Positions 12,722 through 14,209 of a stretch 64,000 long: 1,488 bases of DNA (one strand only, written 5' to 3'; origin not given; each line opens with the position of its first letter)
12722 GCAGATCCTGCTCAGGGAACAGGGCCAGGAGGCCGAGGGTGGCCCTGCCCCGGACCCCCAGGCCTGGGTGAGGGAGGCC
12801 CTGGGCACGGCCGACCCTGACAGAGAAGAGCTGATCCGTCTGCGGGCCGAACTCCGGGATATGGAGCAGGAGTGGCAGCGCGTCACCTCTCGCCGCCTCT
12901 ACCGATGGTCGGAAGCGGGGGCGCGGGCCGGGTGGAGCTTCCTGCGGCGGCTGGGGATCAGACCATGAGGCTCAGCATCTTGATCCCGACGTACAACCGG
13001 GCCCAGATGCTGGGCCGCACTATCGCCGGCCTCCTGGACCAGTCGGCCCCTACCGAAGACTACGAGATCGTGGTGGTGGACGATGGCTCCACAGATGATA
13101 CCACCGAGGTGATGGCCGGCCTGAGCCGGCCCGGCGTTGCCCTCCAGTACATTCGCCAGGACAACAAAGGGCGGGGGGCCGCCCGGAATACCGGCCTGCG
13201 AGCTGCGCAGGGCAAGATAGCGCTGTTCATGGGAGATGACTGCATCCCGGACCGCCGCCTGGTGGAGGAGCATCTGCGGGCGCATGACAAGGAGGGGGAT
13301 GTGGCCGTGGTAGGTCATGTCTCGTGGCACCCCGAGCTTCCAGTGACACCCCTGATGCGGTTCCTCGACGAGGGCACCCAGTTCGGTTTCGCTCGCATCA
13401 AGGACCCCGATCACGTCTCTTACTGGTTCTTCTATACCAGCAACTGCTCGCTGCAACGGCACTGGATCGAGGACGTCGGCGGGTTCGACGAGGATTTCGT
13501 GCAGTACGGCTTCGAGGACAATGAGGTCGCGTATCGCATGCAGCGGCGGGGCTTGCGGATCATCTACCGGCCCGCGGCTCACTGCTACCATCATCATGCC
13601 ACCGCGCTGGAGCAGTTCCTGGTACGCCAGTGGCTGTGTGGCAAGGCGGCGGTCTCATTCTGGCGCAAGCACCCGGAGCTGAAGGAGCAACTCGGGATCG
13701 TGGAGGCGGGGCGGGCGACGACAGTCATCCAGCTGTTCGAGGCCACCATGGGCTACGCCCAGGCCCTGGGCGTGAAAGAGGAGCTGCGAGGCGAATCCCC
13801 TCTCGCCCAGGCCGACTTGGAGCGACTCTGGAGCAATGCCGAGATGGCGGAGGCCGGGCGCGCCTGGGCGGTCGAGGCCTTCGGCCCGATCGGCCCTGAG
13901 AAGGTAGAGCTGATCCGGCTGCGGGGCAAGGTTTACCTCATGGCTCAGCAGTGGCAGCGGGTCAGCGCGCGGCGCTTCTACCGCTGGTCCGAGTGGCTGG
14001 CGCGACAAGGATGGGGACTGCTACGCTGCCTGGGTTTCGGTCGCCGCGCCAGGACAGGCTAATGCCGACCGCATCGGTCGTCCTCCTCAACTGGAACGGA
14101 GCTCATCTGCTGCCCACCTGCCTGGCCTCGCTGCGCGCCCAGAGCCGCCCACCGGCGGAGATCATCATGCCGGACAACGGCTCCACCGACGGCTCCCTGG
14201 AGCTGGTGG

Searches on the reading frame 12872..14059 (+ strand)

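Call 53: search_protein_families(library=pfam, proteins=[window:12872-14059:+], max_evalue=0.001)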
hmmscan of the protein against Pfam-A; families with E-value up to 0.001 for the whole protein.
window:12872-14059:+ (396 aa): 5 families
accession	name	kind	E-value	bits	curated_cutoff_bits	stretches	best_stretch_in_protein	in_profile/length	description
PF00535.33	Glycos_transf_2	-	1.2e-31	110.4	23.3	1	35-154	1-119/168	Glycosyl transferase family 2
PF13641.12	Glyco_tranf_2_3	-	1.9e-18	67.7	27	1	34-250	3-221/230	Glycosyltransferase like family 2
PF10111.15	Glyco_tranf_2_2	-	7.4e-13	49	27.3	2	37-125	3-93/276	Glycosyltransferase like family 2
PF02709.20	Glyco_transf_7C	-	6e-08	32.7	23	1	183-240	15-74/78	N-terminal domain of galactosyltransferase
PF13632.12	Glyco_trans_2_3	-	5.5e-06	26.8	27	1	185-252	70-135/198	Glycosyl transferase family group 2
